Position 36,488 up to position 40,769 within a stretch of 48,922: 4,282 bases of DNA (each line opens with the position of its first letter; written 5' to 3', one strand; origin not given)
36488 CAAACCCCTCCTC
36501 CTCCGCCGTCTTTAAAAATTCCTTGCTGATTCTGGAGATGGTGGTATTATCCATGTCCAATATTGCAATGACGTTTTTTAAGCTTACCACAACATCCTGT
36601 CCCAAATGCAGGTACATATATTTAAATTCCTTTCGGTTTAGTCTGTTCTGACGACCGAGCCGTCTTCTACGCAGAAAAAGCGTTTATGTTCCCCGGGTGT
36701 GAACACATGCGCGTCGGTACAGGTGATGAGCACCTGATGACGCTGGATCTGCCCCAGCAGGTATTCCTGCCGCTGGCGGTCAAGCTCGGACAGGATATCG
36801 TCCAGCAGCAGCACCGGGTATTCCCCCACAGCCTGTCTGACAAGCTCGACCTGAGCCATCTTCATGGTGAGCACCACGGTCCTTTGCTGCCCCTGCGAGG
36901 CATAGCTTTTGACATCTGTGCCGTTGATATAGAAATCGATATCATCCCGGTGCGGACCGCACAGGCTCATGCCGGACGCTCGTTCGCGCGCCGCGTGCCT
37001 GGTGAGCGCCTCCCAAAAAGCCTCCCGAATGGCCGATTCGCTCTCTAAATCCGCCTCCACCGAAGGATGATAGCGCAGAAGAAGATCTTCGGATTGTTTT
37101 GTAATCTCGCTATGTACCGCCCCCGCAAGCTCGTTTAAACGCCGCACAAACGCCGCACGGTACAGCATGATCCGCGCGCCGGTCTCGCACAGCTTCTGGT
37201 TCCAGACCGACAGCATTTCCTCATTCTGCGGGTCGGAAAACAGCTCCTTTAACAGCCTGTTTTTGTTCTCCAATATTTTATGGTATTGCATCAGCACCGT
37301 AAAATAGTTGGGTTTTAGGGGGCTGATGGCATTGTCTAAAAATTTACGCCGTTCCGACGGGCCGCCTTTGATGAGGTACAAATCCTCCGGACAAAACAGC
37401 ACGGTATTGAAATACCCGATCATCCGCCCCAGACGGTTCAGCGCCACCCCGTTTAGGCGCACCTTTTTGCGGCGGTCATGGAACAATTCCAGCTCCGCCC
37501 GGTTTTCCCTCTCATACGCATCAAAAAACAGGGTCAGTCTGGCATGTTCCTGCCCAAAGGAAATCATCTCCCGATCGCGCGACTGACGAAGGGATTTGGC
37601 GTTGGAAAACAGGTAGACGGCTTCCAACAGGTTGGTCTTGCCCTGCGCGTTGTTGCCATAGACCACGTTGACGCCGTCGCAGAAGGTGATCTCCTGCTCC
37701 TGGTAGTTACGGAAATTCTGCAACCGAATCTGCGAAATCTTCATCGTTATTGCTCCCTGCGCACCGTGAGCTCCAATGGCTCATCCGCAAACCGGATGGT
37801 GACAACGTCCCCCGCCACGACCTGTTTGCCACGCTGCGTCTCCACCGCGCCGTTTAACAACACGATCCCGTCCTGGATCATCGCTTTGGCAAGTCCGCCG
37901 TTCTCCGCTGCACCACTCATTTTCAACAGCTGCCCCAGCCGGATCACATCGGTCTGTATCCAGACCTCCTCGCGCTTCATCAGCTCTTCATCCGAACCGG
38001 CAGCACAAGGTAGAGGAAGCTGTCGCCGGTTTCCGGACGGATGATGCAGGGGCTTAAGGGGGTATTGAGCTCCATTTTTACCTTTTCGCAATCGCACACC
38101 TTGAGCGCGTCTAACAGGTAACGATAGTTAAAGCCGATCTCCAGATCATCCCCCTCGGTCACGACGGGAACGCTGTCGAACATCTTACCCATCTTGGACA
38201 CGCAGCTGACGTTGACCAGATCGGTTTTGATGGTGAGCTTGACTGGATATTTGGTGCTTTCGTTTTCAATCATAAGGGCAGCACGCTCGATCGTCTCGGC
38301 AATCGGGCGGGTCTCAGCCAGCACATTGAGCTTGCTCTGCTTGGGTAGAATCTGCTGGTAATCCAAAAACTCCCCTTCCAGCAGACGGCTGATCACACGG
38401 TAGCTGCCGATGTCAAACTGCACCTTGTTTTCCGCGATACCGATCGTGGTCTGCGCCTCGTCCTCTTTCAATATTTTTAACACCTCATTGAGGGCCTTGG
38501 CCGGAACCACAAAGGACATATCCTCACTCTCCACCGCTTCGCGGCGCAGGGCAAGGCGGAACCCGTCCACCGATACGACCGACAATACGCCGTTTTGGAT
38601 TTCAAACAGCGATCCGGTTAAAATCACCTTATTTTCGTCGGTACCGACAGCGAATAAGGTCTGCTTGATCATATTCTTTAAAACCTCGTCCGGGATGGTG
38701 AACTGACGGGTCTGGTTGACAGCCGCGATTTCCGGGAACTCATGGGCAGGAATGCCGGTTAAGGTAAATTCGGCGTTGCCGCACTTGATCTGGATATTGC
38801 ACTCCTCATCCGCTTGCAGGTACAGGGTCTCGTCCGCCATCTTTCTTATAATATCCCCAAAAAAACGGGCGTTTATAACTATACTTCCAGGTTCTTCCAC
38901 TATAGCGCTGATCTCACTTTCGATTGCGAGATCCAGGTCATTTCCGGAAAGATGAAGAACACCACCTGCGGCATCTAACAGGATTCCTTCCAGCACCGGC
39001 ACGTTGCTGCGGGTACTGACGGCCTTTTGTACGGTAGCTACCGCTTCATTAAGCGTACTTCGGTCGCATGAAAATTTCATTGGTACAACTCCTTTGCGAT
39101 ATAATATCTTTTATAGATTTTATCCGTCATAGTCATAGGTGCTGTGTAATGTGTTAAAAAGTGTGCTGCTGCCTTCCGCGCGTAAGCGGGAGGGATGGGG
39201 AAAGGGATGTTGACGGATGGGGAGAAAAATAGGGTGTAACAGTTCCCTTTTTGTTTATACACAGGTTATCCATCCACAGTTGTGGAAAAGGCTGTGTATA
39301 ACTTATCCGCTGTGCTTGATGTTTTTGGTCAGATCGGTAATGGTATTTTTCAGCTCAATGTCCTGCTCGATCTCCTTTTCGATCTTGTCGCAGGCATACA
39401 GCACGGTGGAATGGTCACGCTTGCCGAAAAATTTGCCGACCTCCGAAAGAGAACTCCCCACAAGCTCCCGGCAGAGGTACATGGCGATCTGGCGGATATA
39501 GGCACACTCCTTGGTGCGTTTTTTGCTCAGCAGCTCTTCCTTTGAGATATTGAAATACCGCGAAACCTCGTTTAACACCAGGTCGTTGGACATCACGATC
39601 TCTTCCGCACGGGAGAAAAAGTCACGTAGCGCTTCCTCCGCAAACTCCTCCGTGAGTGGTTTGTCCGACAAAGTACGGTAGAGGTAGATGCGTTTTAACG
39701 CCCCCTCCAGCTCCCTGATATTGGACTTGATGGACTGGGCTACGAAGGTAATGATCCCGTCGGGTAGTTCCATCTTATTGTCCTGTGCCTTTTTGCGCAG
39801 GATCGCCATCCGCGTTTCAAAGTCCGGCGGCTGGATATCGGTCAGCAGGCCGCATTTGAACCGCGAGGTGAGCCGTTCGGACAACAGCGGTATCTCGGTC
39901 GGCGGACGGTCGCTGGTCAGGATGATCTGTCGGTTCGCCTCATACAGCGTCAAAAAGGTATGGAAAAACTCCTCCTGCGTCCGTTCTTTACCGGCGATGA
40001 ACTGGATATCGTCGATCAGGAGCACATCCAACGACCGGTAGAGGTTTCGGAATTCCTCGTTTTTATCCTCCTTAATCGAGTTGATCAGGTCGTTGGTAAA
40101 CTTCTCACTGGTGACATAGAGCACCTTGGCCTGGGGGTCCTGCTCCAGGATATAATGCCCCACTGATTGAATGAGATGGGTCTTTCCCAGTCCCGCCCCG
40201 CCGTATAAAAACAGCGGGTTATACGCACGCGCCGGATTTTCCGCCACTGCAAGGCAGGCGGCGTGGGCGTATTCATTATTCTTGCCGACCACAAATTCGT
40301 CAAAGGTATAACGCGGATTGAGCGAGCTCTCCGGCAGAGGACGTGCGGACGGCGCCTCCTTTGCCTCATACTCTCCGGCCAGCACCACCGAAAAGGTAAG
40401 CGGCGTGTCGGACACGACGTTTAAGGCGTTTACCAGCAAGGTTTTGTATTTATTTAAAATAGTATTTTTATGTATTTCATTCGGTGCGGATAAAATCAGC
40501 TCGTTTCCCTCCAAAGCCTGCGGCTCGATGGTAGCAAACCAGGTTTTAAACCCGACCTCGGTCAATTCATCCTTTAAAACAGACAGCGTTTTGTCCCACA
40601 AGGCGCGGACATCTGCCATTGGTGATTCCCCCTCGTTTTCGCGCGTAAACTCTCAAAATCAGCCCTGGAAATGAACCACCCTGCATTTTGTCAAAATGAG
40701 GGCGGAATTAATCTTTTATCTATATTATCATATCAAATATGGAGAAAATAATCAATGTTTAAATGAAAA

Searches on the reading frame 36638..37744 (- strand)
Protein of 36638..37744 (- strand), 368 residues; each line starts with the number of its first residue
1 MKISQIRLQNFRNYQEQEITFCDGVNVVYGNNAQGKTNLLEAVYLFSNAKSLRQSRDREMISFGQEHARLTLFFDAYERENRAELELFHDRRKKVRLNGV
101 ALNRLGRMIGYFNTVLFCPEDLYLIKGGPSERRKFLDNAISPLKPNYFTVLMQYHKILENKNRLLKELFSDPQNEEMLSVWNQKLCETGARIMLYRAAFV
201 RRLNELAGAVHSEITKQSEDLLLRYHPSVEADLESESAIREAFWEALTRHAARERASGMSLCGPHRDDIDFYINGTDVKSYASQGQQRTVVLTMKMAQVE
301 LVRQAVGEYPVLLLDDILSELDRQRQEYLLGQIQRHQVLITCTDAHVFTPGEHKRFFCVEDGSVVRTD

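Call 70: search_protein_families(library=pfam, proteins=[window:36638-37744:-], max_evalue=0.00001)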
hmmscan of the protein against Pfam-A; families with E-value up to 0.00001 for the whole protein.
window:36638-37744:- (368 aa): 3 families
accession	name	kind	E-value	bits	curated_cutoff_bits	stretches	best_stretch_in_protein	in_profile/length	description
PF02463.25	SMC_N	-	3.3e-21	76.2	40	1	3-350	2-204/220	RecF/RecN/SMC N terminal domain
PF13175.12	AAA_15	-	1.9e-13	51.3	32.1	1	1-75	1-55/374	AAA ATPase domain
PF13476.12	AAA_23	-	1.2e-11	46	27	1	5-94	1-84/201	AAA domain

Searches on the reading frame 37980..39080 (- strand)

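Call 70: search_protein_families(library=pfam, proteins=[window:37980-39080:-], max_evalue=0.00001)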
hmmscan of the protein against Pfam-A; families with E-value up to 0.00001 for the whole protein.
window:37980-39080:- (366 aa): 3 families
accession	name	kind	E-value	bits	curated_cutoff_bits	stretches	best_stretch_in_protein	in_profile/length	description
PF00712.24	DNA_pol3_beta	-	8.3e-38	129.7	24.4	1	1-118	1-119/120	DNA polymerase III beta subunit, N-terminal domain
PF02767.21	DNA_pol3_beta_2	-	4.7e-31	107.9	27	1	128-238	1-114/116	DNA polymerase III beta subunit, central domain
PF02768.20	DNA_pol3_beta_3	-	5.2e-25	88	27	1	243-363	2-121/121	DNA polymerase III beta subunit, C-terminal domain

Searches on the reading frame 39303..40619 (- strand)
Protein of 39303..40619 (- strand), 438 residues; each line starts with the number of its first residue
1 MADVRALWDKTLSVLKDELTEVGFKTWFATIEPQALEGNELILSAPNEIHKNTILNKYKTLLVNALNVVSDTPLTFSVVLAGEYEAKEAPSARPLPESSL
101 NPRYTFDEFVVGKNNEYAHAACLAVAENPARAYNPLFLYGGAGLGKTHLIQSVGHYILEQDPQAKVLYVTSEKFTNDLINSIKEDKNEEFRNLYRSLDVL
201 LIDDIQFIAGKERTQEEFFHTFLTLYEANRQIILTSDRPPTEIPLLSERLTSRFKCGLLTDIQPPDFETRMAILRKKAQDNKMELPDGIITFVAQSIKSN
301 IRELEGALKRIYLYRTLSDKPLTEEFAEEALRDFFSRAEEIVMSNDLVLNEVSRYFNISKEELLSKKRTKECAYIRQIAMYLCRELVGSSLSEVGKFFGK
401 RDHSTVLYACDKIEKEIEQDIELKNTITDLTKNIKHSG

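Call 70: search_protein_families(library=pfam, proteins=[window:39303-40619:-], max_evalue=0.00001)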
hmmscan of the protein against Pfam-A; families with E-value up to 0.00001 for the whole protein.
window:39303-40619:- (438 aa): 5 families
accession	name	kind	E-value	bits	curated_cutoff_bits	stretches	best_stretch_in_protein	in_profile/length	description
PF00308.24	Bac_DnaA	-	1.9e-70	236.7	23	1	100-261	1-162/162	Bacterial DnaA ATPAse domain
PF08299.17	Bac_DnaA_C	-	4e-30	104.1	31.5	1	346-413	2-69/69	Bacterial dnaA protein helix-turn-helix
PF11638.13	DnaA_N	-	1.5e-12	47.5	24.6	1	6-66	2-63/65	DnaA N-terminal domain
PF01695.23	IstB_IS21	-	2.8e-08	34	24.1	1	136-239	95-195/238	IstB-like ATP binding protein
PF00004.35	AAA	-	1.1e-07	32.7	21.2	1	137-256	2-129/131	ATPase family associated with various cellular activities (AAA)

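Call 78: list_cluster_members(proteins=[window:39303-40619:-, window:34409-36376:-, window:6012-7757:-, P0123])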
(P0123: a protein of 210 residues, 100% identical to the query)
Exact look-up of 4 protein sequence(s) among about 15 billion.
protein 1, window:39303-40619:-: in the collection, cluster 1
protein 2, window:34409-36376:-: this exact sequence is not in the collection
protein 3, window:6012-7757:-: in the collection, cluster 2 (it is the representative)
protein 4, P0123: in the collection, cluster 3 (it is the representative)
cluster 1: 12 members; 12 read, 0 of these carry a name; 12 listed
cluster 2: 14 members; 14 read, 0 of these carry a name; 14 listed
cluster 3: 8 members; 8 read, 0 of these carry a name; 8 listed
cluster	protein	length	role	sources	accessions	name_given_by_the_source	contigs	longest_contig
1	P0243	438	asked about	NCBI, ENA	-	-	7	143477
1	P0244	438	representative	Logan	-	-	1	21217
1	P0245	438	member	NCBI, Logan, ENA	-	-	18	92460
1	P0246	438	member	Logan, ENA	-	-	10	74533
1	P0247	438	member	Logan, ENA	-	-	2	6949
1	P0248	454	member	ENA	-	-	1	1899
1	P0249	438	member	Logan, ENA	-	-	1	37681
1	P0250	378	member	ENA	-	-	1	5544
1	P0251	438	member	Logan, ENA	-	-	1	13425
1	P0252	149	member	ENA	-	-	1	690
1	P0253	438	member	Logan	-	-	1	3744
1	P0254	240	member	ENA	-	-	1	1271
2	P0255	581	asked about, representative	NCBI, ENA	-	-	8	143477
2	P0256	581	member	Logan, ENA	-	-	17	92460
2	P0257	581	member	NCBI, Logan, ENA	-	-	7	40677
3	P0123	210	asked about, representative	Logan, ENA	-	-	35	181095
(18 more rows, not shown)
